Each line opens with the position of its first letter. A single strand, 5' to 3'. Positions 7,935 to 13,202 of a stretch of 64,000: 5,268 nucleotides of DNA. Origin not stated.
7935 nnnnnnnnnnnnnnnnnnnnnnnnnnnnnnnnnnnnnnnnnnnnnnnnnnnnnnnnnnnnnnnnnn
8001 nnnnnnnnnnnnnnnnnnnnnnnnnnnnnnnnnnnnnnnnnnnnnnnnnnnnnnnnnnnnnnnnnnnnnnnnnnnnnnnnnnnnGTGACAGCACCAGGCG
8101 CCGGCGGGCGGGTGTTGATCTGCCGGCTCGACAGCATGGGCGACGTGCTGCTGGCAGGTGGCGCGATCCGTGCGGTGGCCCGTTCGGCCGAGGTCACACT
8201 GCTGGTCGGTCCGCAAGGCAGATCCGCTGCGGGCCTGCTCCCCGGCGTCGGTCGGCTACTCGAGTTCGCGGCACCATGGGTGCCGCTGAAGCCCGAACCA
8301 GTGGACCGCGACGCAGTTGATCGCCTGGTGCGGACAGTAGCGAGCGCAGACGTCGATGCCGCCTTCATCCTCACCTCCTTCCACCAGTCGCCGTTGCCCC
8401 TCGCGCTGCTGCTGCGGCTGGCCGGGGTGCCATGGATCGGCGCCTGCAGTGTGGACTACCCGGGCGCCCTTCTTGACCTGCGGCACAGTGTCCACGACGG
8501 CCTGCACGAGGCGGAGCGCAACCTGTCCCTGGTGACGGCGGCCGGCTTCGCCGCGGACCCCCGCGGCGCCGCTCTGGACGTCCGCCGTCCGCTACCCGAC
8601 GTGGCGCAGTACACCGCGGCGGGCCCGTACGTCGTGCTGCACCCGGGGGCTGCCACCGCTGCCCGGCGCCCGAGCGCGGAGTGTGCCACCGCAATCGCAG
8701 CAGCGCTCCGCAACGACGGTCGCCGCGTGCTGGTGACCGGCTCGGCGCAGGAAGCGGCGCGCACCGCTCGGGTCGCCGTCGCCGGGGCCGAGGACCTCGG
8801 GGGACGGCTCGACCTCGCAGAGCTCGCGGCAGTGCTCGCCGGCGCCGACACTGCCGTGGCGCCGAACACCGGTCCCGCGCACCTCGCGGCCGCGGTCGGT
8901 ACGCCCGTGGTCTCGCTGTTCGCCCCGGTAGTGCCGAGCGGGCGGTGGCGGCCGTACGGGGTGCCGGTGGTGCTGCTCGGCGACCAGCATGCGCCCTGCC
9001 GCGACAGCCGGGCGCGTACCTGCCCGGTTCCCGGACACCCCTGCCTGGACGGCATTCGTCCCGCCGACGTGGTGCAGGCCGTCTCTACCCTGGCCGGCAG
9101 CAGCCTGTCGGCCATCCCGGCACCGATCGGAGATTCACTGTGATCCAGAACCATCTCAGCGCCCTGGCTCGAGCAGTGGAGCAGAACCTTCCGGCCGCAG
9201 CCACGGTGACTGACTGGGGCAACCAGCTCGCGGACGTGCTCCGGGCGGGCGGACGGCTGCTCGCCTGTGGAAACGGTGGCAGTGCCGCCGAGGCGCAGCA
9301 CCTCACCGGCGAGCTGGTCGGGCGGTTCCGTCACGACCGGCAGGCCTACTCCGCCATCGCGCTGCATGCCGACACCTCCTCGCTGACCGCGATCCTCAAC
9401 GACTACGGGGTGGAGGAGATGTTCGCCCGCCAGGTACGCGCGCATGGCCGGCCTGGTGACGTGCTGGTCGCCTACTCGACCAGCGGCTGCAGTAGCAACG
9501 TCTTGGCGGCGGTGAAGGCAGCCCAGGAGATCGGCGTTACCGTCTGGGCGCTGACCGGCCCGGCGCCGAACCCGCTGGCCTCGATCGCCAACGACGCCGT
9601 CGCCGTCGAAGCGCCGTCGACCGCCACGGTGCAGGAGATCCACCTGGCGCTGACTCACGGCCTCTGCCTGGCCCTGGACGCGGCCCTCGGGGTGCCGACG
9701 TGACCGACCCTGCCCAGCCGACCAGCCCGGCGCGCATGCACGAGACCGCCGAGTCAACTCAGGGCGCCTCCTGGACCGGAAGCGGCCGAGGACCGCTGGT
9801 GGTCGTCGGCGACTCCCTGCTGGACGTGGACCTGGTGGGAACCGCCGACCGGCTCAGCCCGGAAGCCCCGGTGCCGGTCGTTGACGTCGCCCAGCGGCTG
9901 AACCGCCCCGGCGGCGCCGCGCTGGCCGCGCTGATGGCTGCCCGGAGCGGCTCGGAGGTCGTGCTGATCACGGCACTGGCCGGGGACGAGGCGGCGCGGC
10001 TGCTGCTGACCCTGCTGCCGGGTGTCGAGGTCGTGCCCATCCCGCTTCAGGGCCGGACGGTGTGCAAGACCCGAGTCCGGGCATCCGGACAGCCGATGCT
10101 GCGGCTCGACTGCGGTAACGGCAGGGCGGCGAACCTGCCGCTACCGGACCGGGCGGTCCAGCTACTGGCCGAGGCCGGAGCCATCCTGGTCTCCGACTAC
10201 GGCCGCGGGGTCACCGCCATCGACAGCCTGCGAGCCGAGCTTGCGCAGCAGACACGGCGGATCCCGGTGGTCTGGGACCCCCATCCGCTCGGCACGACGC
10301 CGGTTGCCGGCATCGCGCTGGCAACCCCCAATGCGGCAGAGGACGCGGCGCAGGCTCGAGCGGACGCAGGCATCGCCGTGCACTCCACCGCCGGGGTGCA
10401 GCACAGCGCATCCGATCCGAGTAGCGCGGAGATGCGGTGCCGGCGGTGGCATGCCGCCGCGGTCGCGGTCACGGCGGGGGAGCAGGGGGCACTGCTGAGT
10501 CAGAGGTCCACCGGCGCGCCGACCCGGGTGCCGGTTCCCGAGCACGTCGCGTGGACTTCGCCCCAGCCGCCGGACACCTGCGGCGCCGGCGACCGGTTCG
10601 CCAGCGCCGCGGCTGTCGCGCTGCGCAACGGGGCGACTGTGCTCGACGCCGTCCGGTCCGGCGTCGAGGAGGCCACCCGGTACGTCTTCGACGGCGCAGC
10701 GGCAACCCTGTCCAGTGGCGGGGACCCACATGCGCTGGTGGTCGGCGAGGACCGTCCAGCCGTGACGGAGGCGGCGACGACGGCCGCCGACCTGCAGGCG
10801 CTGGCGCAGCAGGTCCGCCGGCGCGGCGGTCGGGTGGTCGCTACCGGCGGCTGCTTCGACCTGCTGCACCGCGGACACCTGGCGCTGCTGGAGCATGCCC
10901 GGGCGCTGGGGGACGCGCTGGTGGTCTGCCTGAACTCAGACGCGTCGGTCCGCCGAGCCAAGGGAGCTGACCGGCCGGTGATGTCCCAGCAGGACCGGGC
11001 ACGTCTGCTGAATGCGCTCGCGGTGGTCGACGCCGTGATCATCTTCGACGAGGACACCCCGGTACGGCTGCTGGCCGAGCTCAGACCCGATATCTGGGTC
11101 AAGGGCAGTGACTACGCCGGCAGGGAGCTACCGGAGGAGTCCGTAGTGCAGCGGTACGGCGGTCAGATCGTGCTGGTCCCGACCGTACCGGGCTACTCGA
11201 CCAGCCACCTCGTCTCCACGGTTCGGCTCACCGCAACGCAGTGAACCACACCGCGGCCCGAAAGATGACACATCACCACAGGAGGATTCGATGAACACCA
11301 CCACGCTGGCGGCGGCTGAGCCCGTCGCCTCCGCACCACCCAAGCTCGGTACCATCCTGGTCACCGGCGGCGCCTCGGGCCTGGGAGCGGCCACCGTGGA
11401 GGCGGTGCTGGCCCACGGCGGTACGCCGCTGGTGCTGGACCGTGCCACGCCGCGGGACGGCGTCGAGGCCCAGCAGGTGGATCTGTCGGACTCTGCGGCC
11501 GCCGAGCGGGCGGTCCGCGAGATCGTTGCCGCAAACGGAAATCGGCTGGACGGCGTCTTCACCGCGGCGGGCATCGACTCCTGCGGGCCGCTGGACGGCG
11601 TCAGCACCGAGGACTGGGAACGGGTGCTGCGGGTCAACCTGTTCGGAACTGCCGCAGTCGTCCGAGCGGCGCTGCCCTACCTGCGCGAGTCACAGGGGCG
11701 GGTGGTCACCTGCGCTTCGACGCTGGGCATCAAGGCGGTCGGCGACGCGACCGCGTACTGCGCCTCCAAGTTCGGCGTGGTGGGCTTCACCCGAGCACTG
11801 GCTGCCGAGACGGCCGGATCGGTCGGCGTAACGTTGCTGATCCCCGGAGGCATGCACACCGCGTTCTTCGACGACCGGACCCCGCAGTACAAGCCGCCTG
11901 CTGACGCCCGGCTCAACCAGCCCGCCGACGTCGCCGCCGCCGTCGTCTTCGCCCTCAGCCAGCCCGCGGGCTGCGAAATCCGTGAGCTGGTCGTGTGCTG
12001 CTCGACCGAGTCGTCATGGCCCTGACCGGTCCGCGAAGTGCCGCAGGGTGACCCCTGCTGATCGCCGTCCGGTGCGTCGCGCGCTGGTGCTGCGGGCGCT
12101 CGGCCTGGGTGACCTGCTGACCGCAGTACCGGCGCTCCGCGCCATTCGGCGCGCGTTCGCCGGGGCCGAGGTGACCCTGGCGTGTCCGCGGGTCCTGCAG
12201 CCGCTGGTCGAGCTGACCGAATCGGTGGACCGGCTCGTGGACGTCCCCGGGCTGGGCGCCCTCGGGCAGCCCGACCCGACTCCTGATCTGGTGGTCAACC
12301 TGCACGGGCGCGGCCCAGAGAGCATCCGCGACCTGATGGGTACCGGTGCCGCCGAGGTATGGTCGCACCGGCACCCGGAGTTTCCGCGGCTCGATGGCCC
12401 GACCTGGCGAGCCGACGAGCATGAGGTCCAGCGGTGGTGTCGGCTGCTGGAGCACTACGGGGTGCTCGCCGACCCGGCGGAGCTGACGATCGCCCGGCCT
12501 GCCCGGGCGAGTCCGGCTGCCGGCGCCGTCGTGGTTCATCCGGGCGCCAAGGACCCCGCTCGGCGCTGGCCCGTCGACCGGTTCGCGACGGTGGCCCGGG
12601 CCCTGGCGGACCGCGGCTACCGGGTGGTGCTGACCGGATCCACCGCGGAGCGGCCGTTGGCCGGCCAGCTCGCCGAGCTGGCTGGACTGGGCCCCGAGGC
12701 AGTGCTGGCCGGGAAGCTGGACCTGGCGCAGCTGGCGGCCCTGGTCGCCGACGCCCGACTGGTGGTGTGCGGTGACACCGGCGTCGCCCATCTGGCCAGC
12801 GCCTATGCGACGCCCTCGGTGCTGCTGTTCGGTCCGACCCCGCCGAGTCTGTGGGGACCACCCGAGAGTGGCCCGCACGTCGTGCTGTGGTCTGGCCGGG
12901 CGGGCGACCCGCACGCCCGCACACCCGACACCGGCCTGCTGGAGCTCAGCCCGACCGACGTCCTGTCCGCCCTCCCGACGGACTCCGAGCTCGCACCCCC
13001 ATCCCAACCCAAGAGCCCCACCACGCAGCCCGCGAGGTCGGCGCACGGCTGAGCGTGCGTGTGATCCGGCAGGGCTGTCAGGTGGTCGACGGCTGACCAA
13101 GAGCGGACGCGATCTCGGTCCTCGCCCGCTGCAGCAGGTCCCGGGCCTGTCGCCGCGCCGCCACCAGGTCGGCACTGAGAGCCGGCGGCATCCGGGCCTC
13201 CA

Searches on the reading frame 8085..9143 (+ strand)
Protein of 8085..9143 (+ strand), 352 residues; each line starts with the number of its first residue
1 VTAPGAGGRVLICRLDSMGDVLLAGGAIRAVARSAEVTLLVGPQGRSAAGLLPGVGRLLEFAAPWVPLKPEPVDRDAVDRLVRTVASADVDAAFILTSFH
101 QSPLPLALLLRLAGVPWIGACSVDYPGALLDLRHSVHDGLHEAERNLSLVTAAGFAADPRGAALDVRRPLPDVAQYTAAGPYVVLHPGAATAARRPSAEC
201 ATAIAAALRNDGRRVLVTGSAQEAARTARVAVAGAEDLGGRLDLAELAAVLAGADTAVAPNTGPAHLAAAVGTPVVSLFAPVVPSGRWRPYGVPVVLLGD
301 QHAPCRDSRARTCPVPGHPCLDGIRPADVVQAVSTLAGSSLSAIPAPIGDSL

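Call 3: search_protein_families(library=pfam, proteins=[window:8085-9143:+], max_evalue=0.001)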
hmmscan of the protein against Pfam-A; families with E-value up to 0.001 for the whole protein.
window:8085-9143:+ (352 aa): 1 family
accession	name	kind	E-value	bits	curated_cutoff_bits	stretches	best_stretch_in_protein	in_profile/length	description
PF01075.23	Glyco_transf_9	-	3.9e-23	82.5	22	1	126-315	46-243/247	Glycosyltransferase family 9 (heptosyltransferase)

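Call 4: search_protein_families(library=ncbifam, proteins=[window:8085-9143:+], max_evalue=0.00001)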
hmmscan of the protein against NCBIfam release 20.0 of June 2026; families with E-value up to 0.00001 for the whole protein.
window:8085-9143:+ (352 aa): 5 families
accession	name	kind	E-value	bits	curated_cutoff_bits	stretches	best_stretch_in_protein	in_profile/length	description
TIGR02193.1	heptsyl_trn_I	equivalog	2.7e-15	56.4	185.3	1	131-293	128-294/320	lipopolysaccharide heptosyltransferase I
TIGR02201.1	heptsyl_trn_III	equivalog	8e-14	51.4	170.2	1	136-294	132-300/344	putative lipopolysaccharide heptosyltransferase III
TIGR02195.1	heptsyl_trn_II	equivalog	3.4e-11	42.8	134.6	1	180-336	174-337/339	lipopolysaccharide heptosyltransferase II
NF008204.0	PRK10964.1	equivalog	7e-10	38.5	437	1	175-284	173-284/322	lipopolysaccharide heptosyltransferase RfaC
NF007742.0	PRK10422.1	equivalog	7.8e-10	38.1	467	1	178-336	181-342/352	lipopolysaccharide core heptosyltransferase RfaQ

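Call 47: search_solved_structures(query=window:8085-9143:+, max_evalue=0.001)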
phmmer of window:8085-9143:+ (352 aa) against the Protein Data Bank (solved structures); distinct sequences matched with E-value up to 0.001: 3.
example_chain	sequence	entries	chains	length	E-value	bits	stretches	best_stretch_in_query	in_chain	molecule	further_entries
6dfe_A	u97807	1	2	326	1.7e-05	27.5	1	133-285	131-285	ADP-heptose--LPS heptosyltransferase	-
2gt1_A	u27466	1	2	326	1.7e-05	27.5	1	133-285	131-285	Lipopolysaccharide heptosyltransferase-1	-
2h1f_A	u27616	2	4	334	1.9e-05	27.4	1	133-285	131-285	Lipopolysaccharide heptosyltransferase-1 | Lipopolysaccharide heptosyltransferase 1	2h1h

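Call 75: predict_structure(alignment_id=A2)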
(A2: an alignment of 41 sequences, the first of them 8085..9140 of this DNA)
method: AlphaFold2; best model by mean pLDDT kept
length: 352 residues; sequences in the alignment: 41
mean_pLDDT: 90.8   pTM: 0.90
mean pLDDT of the five models: 90.8, 90.3, 90.3, 90.0, 89.9
residues with pLDDT >= 90: 258; 70-90: 77; 50-70: 6; < 50: 11
segments of 3 or more residues with pLDDT < 50: 342-352
pLDDT, mean of each block of 10 residues (from residue 1): 80 96 97 98 96 98 89 95 98 92 95 97 80 89 95 93 96 95 95 90 97 97 96 94 98 97 92 93 81 92 84 79 94 89 42 32
secondary structure, 60 per line:
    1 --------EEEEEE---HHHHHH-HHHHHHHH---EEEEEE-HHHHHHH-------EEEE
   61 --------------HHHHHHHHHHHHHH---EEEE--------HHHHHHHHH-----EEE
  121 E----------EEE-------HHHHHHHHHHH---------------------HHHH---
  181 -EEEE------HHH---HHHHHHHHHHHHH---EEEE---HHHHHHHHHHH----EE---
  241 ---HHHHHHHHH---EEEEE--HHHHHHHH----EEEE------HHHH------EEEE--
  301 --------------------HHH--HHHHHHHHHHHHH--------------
elements in order: E9-14 H18-23 H25-32 E36-41 H43-49 E57-60 H75-88 E92-95 H104-112 E118-121 E132-134 H142-152 H174-177 E182-185 H198-210 E214-217 H221-231 H244-252 E256-260 H263-270 E275-278 H285-288 E295-298 H326-338

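Call 78: fold_search(model_id=the predicted structure, library=pdb)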
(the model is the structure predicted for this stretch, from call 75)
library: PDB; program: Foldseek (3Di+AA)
matches with E <= 10: 1756; with E <= 0.001: 236
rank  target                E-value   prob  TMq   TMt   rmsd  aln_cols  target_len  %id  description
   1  1psw                  3.5e-17  1.00  0.69  0.73   5.0       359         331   18  Structure of E. coli ADP-heptose lps heptosyltransferase II (released 2003-07-08)
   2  3tov_A                5.6e-17  1.00  0.74  0.74   5.8       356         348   16  The crystal structure of the glycosyl transferase family 9 from Veillonella parvula DSM 2008 (released 2011-09-21)
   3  3tov_B                5.8e-16  1.00  0.75  0.76   4.3       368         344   15  The crystal structure of the glycosyl transferase family 9 from Veillonella parvula DSM 2008 (released 2011-09-21)
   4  6dfe_B                2.5e-13  1.00  0.66  0.71   5.9       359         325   21  The structure of a ternary complex of E. coli WaaC (released 2018-09-05)
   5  2gt1_A                2.9e-13  1.00  0.68  0.73   4.6       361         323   20  E. coli heptosyltransferase WaaC. (released 2007-05-01)
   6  2h1f_A                3.7e-13  1.00  0.67  0.73   4.7       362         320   20  E. coli heptosyltransferase WaaC with ADP (released 2007-05-22)
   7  2h1h_A                4.2e-13  1.00  0.67  0.73   5.3       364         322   21  E. coli heptosyltransferase WaaC with ADP-2-deoxy-2-fluoro heptose (released 2007-05-22)
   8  2h1h_B                2.1e-12  1.00  0.67  0.74   5.2       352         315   20  E. coli heptosyltransferase WaaC with ADP-2-deoxy-2-fluoro heptose (released 2007-05-22)
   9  2gt1_B                7.7e-12  1.00  0.62  0.71   5.7       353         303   20  E. coli heptosyltransferase WaaC. (released 2007-05-01)
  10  9grx_1                2.4e-10  1.00  0.61  0.54   3.9       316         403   16  NDH-PSI-LHCI supercomplex from S. oleracea (released 2025-02-12)
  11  3otg                  2.2e-09  1.00  0.43  0.40  10.2       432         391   16  Crystal Structure of CalG1, Calicheamicin Glycostyltransferase, TDP bound form (released 2010-12-15)
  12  3oth_A                3.5e-09  1.00  0.45  0.41   9.8       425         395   16  Crystal Structure of CalG1, Calicheamicin Glycostyltransferase, TDP and calicheamicin alpha3I bound form (released 2010-12-15)
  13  1iir                  5.7e-08  1.00  0.39  0.36  10.6       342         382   19  Crystal Structure of UDP-glucosyltransferase GtfB (released 2001-07-18)
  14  7f9o_6                6.1e-08  1.00  0.64  0.66   5.6       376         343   14  PSI-NDH supercomplex of Barley (released 2021-12-22)
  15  4rap_B                1.2e-07  1.00  0.53  0.49   7.2       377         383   15  Crystal structure of bacterial iron-containing dodecameric glycosyltransferase TibC from enterotoxigenic E.coli H10407 (released 2014-10-29)
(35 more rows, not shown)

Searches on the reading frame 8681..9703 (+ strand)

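Call 3: search_protein_families(library=pfam, proteins=[window:8681-9703:+], max_evalue=0.001)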
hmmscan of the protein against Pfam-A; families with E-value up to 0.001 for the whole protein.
window:8681-9703:+ (340 aa): 2 families
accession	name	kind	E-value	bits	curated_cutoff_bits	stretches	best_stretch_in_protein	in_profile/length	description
PF13580.11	SIS_2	-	1.3e-25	90.5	27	1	173-293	18-138/138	SIS domain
PF01380.27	SIS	-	0.00022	21.4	25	1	238-315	33-110/131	SIS domain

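Call 4: search_protein_families(library=ncbifam, proteins=[window:8681-9703:+], max_evalue=0.00001)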
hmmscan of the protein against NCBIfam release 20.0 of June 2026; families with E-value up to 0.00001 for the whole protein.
window:8681-9703:+ (340 aa): 10 families
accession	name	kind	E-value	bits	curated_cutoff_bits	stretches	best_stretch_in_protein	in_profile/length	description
NF010546.0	PRK13936.1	equivalog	7.6e-51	172.7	276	1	167-336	19-192/197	phosphoheptose isomerase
TIGR00441.1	gmhA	equivalog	6.6e-48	162.7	209.45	1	183-330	4-151/154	D-sedoheptulose 7-phosphate isomerase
NF010547.0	PRK13938.1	equivalog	7.9e-39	133.3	320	1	179-339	34-194/196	D-sedoheptulose 7-phosphate isomerase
NF001628.0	PRK00414.1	equivalog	6.9e-37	126.9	265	1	178-330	32-184/192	D-sedoheptulose 7-phosphate isomerase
NF008138.0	PRK10886.1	equivalog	3e-32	111.9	352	1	169-336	22-190/196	DnaA initiator-associating protein DiaA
NF009222.0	PRK12570.1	subfamily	6.8e-08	31.7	255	1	158-309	40-189/307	N-acetylmuramic acid 6-phosphate etherase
NF003915.0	PRK05441.1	subfamily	1.8e-07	30.5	168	1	153-312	28-185/300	N-acetylmuramic acid 6-phosphate etherase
TIGR03127.2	RuMP_HxlB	equivalog_domain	2.4e-07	30.8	160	1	257-316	71-130/178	6-phospho-3-hexuloisomerase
NF002805.0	PRK02947.1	subfamily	3.3e-06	26.4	135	1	164-293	16-142/247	sugar isomerase domain-containing protein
NF008458.0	PRK11337.1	equivalog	9.6e-06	24.8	378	0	258-315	188-245/293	MurR/RpiR family transcriptional regulator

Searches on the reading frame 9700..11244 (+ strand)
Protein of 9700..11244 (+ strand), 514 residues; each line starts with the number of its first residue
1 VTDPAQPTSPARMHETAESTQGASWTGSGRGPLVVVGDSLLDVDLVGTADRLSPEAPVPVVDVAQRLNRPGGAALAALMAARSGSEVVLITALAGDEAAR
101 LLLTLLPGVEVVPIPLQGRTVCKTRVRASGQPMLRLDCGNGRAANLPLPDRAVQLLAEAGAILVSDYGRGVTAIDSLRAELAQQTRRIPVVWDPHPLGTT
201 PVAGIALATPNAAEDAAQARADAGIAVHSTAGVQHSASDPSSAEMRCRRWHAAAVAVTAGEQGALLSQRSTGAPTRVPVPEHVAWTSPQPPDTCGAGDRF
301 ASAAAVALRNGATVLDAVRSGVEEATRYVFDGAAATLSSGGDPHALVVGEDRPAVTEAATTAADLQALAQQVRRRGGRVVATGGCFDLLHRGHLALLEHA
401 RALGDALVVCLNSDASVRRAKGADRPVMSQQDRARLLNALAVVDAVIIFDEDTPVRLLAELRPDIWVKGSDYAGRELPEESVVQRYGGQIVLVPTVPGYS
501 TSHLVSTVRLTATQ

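Call 3: search_protein_families(library=pfam, proteins=[window:9700-11244:+], max_evalue=0.001)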
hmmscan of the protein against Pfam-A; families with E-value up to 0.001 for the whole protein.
window:9700-11244:+ (514 aa): 2 families
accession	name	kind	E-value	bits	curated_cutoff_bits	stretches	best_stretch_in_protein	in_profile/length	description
PF01467.32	CTP_transf_like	-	1.1e-19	71.4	21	1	382-472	2-90/133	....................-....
PF00294.29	PfkB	-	3.2e-14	53.4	25.8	1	33-325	4-286/302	pfkB family carbohydrate kinase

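Call 4: search_protein_families(library=ncbifam, proteins=[window:9700-11244:+], max_evalue=0.00001)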
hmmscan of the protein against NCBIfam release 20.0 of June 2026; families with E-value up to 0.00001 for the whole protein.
window:9700-11244:+ (514 aa): 8 families
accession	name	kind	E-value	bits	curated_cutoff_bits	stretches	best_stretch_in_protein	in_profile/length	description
NF008454.0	PRK11316.1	equivalog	3.2e-81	273.3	521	1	32-509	12-472/475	bifunctional D-glycero-beta-D-manno-heptose-7-phosphate kinase/D-glycero-beta-D-manno-heptose 1-phosphate adenylyltransferase HldE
TIGR02199.1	rfaE_dom_II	equivalog_domain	2e-56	189.9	181.5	1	368-509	2-143/144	D-glycero-beta-D-manno-heptose 1-phosphate adenylyltransferase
TIGR02198.1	rfaE_dom_I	equivalog_domain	8e-32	110.6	345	1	33-320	10-288/315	D-glycero-beta-D-manno-heptose-7-phosphate kinase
TIGR00125.1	cyt_tran_rel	domain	2.5e-16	59.6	27.7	1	379-444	1-63/65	adenylyltransferase/cytidyltransferase family protein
TIGR01518.1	g3p_cytidyltrns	equivalog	3.6e-11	43.2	165.4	1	381-502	2-119/125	glycerol-3-phosphate cytidylyltransferase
NF001985.0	PRK00777.1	subfamily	6.1e-10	39.4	104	1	379-439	6-64/157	pantetheine-phosphate adenylyltransferase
TIGR02152.1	D_ribokin_bact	equivalog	1.9e-08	34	299.65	1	70-325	34-277/298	ribokinase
NF002250.0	PRK01170.1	subfamily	3.6e-06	26.7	489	1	380-424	3-47/322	bifunctional pantetheine-phosphate adenylyltransferase/NTP phosphatase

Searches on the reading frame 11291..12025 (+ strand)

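Call 3: search_protein_families(library=pfam, proteins=[window:11291-12025:+], max_evalue=0.001)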
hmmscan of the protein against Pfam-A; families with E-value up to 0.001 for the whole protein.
window:11291-12025:+ (244 aa): 5 families
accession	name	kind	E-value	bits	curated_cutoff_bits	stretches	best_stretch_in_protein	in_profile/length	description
PF00106.31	adh_short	-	8.9e-36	123.6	26.6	1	21-199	2-193/195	short chain dehydrogenase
PF13561.12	adh_short_C2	-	2e-26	93.5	27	1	28-225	3-220/236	Enoyl-(Acyl carrier protein) reductase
PF08659.16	KR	-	2.4e-11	44.3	22.6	1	20-160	1-153/180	KR domain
PF23441.1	SDR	-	2.6e-07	30.7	27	1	60-194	65-200/258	SDR-like rossmann domain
PF01370.27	Epimerase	-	4e-06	26.9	20.9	1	22-143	1-115/240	NAD dependent epimerase/dehydratase family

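Call 4: search_protein_families(library=ncbifam, proteins=[window:11291-12025:+], max_evalue=0.00001)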
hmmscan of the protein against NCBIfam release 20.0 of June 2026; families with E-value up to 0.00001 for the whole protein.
window:11291-12025:+ (244 aa): 186 families (the best 25 are shown)
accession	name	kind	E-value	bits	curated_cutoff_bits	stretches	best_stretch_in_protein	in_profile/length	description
NF006073.0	PRK08219.1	equivalog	8.9e-35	120.4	218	1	21-236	5-223/227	SDR family oxidoreductase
NF009466.0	PRK12826.1-2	subfamily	2.9e-32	112.1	222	1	22-226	6-230/248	3-oxoacyl-ACP reductase FabG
NF005594.0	PRK07326.1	equivalog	2.1e-31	109.3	271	1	21-225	8-219/237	SDR family oxidoreductase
NF006123.0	PRK08267.1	equivalog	5.7e-30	104.4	261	1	21-224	4-222/261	SDR family oxidoreductase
NF052558.1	MBtsdlDhBudC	equivalog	5.5e-28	98.2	270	1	21-226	5-227/250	meso-2,3-butanediol dehydrogenase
NF005309.0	PRK06841.1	subfamily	4.3e-27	95.2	286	1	22-226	18-238/255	GolD/DthD family dehydrogenase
NF005806.0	PRK07666.1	equivalog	8.2e-27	94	286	1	57-223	55-222/239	3-ketoacyl-ACP reductase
NF005672.0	PRK07454.1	equivalog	2.7e-26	92.2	234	1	21-238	8-237/241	SDR family oxidoreductase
NF004825.0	PRK06181.1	equivalog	4.9e-26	91.6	215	1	21-191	8-191/268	SDR family oxidoreductase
NF006384.0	PRK08628.1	equivalog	8.5e-26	90.8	307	1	22-226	10-236/258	SDR family oxidoreductase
NF005007.0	PRK06398.1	equivalog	1.2e-25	90.2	341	1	22-192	10-181/259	aldose dehydrogenase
NF004791.0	PRK06138.1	equivalog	1.3e-25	90.1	312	1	22-207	8-205/252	SDR family oxidoreductase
NF004823.0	PRK06179.1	subfamily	2.7e-25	89.3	310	1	21-217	7-207/271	oxidoreductase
TIGR03971.1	SDR_subfam_1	subfamily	7.6e-25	87.7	300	1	59-195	67-205/271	mycofactocin-coupled SDR family oxidoreductase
NF009468.0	PRK12826.1-4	equivalog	8.5e-25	87.9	318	1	21-227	9-234/256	SDR family oxidoreductase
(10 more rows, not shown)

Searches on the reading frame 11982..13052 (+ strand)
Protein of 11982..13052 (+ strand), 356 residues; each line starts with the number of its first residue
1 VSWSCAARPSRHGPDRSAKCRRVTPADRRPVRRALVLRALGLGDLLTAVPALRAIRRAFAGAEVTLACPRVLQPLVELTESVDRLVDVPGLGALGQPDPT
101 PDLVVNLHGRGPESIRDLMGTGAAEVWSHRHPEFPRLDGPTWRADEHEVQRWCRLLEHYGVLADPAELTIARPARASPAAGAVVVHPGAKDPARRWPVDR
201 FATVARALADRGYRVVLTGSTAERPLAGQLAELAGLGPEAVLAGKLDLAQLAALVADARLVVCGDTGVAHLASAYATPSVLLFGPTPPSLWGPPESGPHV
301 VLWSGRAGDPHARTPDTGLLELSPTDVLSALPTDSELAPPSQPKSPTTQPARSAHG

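Call 3: search_protein_families(library=pfam, proteins=[window:11982-13052:+], max_evalue=0.001)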
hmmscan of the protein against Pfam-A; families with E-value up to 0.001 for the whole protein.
window:11982-13052:+ (356 aa): 1 family
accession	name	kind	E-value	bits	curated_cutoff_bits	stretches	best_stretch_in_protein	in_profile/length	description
PF01075.23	Glyco_transf_9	-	4.9e-31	108.3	22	1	145-295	61-221/247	Glycosyltransferase family 9 (heptosyltransferase)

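Call 4: search_protein_families(library=ncbifam, proteins=[window:11982-13052:+], max_evalue=0.00001)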
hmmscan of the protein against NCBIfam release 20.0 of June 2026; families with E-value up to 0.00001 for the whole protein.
window:11982-13052:+ (356 aa): 6 families
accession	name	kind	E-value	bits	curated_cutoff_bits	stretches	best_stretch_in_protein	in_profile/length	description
TIGR02193.1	heptsyl_trn_I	equivalog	5.5e-26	91.6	185.3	1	166-299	168-297/320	lipopolysaccharide heptosyltransferase I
TIGR02201.1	heptsyl_trn_III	equivalog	4e-20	72.1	170.2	1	182-309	183-311/344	putative lipopolysaccharide heptosyltransferase III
TIGR02195.1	heptsyl_trn_II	equivalog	8.6e-20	71.1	134.6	1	183-296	177-294/339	lipopolysaccharide heptosyltransferase II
NF007742.0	PRK10422.1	equivalog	1.3e-19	70.3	467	1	182-306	185-310/352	lipopolysaccharide core heptosyltransferase RfaQ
NF008162.0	PRK10916.1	equivalog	2.9e-16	59.6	569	1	185-296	185-299/348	ADP-heptose--LPS heptosyltransferase RfaF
NF008204.0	PRK10964.1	equivalog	5.5e-15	55.3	437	1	181-292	180-288/322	lipopolysaccharide heptosyltransferase RfaC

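Call 48: search_solved_structures(query=window:11982-13052:+, max_evalue=0.001)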
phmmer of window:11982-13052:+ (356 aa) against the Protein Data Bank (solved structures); distinct sequences matched with E-value up to 0.001: 5.
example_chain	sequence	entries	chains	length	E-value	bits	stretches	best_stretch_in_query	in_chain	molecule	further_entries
3tov_A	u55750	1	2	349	8.9e-17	64.5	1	187-296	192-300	Glycosyl transferase family 9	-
1psw_A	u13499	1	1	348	9.5e-16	61.1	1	186-300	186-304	ADP-HEPTOSE LPS HEPTOSYLTRANSFERASE II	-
2gt1_A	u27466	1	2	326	5.5e-12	48.7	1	181-292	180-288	Lipopolysaccharide heptosyltransferase-1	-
6dfe_A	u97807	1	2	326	5.5e-12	48.7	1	181-292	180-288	ADP-heptose--LPS heptosyltransferase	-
2h1f_A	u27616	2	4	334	5.8e-12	48.6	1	181-292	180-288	Lipopolysaccharide heptosyltransferase-1 | Lipopolysaccharide heptosyltransferase 1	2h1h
